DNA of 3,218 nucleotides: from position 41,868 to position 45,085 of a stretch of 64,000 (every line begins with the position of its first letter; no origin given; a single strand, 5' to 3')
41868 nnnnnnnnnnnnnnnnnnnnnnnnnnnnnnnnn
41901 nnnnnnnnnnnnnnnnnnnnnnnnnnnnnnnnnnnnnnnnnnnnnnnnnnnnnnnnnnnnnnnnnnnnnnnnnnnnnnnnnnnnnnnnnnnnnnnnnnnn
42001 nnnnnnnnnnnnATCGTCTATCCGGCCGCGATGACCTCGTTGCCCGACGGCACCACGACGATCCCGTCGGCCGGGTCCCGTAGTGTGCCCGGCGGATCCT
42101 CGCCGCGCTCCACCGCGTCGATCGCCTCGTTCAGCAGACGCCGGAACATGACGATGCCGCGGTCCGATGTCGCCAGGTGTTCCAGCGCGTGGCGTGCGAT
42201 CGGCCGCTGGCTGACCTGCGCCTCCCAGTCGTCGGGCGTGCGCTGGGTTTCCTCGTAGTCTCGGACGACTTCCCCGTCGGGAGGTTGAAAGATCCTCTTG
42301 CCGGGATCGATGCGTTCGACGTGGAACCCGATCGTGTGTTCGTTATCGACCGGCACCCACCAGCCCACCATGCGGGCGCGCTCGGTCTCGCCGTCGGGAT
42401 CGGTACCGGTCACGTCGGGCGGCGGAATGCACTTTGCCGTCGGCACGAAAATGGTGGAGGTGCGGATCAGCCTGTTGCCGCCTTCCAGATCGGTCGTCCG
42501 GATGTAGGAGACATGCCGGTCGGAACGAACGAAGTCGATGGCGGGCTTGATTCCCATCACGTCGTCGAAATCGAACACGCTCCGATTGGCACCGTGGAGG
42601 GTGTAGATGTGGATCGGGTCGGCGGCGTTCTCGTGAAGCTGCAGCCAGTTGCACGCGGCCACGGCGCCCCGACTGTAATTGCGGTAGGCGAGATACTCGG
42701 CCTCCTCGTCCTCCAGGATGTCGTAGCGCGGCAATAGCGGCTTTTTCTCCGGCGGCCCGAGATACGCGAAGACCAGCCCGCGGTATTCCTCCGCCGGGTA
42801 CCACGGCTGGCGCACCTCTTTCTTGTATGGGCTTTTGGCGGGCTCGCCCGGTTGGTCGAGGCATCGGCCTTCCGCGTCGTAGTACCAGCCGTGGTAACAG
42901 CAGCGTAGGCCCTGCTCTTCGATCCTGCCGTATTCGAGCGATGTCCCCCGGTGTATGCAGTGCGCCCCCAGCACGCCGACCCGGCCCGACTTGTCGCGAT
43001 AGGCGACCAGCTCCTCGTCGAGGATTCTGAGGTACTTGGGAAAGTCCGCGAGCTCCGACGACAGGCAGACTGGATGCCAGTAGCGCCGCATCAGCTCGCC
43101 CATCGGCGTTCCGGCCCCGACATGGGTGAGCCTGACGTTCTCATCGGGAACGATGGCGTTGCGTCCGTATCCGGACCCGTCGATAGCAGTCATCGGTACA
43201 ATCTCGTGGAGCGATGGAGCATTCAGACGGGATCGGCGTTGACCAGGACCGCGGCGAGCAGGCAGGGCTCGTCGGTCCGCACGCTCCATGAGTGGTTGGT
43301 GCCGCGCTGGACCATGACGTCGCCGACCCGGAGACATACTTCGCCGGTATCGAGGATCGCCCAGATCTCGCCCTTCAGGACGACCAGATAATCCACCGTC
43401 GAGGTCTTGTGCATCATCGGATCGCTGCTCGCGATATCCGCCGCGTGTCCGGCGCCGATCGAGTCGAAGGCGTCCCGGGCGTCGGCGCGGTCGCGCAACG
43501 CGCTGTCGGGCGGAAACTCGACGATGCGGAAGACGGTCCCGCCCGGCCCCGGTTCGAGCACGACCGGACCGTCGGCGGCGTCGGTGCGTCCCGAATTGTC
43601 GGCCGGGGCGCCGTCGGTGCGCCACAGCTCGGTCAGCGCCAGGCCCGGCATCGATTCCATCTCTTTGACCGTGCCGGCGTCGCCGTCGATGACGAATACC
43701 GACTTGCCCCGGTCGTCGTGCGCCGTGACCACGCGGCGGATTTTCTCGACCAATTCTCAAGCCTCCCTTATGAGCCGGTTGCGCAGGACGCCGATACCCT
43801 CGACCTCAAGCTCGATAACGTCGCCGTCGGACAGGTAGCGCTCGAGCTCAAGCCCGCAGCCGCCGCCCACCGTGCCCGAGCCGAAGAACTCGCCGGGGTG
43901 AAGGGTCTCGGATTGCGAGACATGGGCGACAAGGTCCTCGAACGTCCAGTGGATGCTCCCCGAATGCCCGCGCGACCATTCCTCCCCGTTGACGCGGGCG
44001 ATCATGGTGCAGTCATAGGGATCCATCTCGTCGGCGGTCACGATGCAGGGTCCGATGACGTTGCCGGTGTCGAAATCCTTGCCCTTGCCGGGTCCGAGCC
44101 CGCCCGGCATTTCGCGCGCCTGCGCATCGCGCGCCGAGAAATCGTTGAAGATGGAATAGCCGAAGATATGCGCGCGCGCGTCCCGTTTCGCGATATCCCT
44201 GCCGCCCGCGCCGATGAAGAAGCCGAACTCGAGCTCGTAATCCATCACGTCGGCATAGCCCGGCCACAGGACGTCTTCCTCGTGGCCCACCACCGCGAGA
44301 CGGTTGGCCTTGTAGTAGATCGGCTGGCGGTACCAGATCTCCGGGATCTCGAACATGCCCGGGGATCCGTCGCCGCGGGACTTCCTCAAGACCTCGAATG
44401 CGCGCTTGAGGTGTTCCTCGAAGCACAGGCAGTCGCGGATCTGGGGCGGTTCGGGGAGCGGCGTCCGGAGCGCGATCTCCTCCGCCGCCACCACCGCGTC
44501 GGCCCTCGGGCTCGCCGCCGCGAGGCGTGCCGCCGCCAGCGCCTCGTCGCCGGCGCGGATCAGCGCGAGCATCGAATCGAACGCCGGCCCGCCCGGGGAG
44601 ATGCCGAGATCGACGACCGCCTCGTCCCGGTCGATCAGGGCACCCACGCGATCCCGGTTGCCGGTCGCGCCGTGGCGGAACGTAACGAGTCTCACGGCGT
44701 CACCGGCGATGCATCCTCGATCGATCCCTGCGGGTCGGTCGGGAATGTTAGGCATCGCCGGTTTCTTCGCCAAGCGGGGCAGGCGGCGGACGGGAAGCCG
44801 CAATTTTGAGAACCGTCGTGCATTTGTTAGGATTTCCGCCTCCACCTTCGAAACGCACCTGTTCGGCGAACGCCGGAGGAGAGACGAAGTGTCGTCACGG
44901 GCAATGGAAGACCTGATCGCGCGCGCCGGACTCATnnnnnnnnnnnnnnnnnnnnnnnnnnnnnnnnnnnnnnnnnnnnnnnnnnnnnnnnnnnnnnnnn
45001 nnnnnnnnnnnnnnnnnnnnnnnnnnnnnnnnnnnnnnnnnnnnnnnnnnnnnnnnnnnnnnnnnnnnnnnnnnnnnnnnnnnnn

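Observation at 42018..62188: N-methyl-compound catabolic supercluster: four Rieske oxygenases with no cognate reductase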

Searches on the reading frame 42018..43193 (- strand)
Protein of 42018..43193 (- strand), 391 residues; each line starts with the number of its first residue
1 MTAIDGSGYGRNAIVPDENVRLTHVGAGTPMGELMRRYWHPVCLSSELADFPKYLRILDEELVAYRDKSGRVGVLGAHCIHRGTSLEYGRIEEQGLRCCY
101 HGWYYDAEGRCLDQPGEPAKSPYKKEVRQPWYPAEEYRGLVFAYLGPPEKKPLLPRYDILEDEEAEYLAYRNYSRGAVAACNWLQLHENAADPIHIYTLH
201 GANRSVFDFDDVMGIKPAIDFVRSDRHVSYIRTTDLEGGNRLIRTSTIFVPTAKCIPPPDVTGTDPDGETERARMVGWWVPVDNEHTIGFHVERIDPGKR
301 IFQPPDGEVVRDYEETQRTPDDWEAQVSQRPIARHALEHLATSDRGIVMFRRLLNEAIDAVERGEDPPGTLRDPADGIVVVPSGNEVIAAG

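Call 14: search_protein_families(library=ncbifam, proteins=[window:42018-43193:-], max_evalue=0.00001)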
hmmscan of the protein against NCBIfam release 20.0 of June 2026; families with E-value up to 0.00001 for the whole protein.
window:42018-43193:- (391 aa): 2 families
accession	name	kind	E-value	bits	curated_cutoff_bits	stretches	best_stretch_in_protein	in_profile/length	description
NF052579.1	BetMthstMoxSdmAMthl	equivalog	3e-13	49.5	600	1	37-152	16-133/351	4beta-methylsterol monooxygenase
TIGR03228.1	anthran_1_2_A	equivalog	5e-07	28.8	671.9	1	34-145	34-150/438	anthranilate 1,2-dioxygenase large subunit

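Call 17: search_solved_structures(query=window:42018-43193:-, max_evalue=0.00001)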
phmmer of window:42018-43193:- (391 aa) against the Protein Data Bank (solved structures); distinct sequences matched with E-value up to 0.00001: 27.
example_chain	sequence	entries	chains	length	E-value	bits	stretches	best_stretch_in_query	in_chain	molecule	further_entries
7fhr_A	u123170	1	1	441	1.1e-49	172.5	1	17-299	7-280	Putative Phthalate 4,5-dioxygenase, subunit alpha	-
9ina_A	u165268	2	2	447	4e-45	157.5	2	19-230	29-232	Rieske (2Fe-2S) domain protein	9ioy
7fjl_A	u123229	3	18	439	2.3e-43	151.7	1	16-204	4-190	Rieske (2Fe-2S) domain protein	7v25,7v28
4nb9_A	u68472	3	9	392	4.6e-16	61.7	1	35-210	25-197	Terminal oxygenase component of carbazole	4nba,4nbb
4nb8_A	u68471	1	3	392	4.6e-16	61.7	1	35-210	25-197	Terminal oxygenase component of carbazole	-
4nbc_A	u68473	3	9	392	4.7e-16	61.7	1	35-211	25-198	Terminal oxygenase component of carbazole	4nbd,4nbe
1ww9_A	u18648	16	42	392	4.8e-16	61.7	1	35-210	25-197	terminal oxygenase component of carbazole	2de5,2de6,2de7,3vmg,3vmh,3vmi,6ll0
4nbf_A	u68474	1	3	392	4.9e-16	61.7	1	35-211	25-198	Terminal oxygenase component of carbazole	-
4nbg_A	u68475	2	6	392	4.9e-16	61.7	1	35-211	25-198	Terminal oxygenase component of carbazole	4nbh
6icp_A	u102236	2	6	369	2.9e-14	55.8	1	33-200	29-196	Methylxanthine N1-demethylase NdmA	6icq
6ick_A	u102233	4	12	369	3e-14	55.8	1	33-200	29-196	Methylxanthine N1-demethylase NdmA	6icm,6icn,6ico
3gkq_A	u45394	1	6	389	2.1e-13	53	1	35-202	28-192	Terminal oxygenase component of carbazole 1,9a-dioxygenase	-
4qdc_A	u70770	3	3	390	3.9e-13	52.1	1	17-286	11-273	3-ketosteroid 9alpha-hydroxylase oxygenase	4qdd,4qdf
3gb4_A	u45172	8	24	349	4.4e-13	51.9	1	33-210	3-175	DdmC | Dicamba O-demethylase, oxygenase component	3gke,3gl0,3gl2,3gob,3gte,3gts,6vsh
6wn3_A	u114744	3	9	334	1.9e-12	49.8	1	53-200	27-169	SxtT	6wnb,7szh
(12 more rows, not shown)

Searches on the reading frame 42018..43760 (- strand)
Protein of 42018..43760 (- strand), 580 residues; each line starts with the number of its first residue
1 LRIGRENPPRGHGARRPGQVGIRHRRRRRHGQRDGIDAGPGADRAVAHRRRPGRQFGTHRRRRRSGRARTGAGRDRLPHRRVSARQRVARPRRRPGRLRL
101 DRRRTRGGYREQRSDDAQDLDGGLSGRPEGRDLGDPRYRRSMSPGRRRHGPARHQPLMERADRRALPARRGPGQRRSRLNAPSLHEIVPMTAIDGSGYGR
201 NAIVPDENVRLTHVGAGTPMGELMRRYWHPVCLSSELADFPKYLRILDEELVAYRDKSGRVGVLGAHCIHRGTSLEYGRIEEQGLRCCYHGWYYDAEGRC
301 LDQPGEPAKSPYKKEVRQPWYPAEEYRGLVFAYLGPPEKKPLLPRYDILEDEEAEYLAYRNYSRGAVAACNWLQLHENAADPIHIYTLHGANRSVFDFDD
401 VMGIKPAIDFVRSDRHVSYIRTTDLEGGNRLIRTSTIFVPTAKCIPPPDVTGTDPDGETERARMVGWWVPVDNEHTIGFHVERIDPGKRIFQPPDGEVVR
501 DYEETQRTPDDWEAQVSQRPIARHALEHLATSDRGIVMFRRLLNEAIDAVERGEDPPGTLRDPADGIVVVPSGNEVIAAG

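Call 6: search_protein_families(library=pfam, proteins=[window:42018-43760:-], max_evalue=0.001)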
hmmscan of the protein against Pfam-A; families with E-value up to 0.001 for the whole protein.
window:42018-43760:- (580 aa): 2 families
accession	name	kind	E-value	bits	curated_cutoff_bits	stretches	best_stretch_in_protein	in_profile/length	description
PF00355.32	Rieske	-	4.5e-17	62.2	20.3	1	228-307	2-82/88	Rieske [2Fe-2S] domain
PF19301.5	LigXa_C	-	1.4e-05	24.9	27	0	516-559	215-258/304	LigXa C-terminal domain like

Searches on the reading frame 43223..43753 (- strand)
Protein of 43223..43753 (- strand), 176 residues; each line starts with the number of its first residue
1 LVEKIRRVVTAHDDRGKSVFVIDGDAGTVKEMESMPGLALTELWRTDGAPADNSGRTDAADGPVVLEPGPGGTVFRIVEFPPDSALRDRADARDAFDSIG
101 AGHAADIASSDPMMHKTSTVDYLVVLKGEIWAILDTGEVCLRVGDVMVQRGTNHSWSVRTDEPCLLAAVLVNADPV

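Call 6: search_protein_families(library=pfam, proteins=[window:43223-43753:-], max_evalue=0.001)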
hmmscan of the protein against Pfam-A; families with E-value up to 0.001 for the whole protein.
window:43223-43753:- (176 aa): 1 family
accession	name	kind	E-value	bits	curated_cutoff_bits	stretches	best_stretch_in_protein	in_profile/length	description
PF07883.17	Cupin_2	-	0.00014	22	27.2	1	110-167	11-67/70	Cupin domain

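Call 28: search_protein_families(library=ncbifam, proteins=[window:43223-43753:-], max_evalue=0.00001)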
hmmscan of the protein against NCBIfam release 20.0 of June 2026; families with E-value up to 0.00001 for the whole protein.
window:43223-43753:- (176 aa): 0 families

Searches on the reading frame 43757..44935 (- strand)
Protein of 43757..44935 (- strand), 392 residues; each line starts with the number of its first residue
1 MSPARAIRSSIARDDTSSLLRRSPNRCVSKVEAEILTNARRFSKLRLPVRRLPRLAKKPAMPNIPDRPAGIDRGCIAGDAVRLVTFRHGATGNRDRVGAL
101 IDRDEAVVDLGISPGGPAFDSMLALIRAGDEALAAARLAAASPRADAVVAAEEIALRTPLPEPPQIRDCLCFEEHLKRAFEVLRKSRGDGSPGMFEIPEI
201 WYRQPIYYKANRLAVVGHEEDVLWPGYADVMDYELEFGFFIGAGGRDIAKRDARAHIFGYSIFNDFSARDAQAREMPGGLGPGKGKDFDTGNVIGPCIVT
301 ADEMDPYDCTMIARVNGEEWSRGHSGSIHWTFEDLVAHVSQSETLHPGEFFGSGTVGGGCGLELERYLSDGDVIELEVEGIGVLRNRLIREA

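Call 6: search_protein_families(library=pfam, proteins=[window:43757-44935:-], max_evalue=0.001)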
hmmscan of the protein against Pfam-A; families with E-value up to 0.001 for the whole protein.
window:43757-44935:- (392 aa): 1 family
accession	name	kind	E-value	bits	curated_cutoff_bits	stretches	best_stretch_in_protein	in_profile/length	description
PF01557.24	FAA_hydrolase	-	3.7e-51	174.3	23.9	1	182-388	19-213/214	Fumarylacetoacetate (FAA) hydrolase C-terminal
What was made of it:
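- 43757..44755 (-): Fumarylacetoacetate-hydrolase-family protein (about 332 aa; start uncertain). Pfam FAA_hydrolase 3.7e-51 (call 6).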

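Call 28: search_protein_families(library=ncbifam, proteins=[window:43757-44755:-], max_evalue=0.00001)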
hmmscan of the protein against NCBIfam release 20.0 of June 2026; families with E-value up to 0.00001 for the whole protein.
window:43757-44755:- (332 aa): 7 families
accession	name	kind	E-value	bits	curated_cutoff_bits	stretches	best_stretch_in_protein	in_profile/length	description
NF053535.1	DhyDRhmHlse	equivalog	8.1e-27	94.2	500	1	145-328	95-278/284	2,4-didehydro-3-deoxy-L-rhamnonate hydrolase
TIGR02303.1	HpaG-C-term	equivalog_domain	9.8e-24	84.1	276.4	1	144-331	66-245/245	4-hydroxyphenylacetate degradation bifunctional isomerase/decarboxylase, C-terminal subunit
TIGR01266.1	fum_ac_acetase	equivalog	1.9e-17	63.3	375.3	1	168-251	194-277/420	fumarylacetoacetase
NF011750.0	PRK15203.1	equivalog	1.2e-14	53.9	811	1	152-331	254-425/429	4-hydroxyphenylacetate degradation bifunctional isomerase/decarboxylase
NF009399.0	PRK12764.1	equivalog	2.5e-14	53.2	444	1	147-321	47-212/501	fumarylacetoacetate hydrolase family protein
NF007967.0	PRK10691.1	equivalog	2e-10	40.4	201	1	164-319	60-210/219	fumarylacetoacetate hydrolase family protein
TIGR02305.1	HpaG-N-term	equivalog_domain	1.6e-09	37.5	228.65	1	144-327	32-204/205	4-hydroxyphenylacetate degradation bifunctional isomerase/decarboxylase, N-terminal subunit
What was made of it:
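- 43757..44755 (-): No NCBIfam equivalog is reached (call 28).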
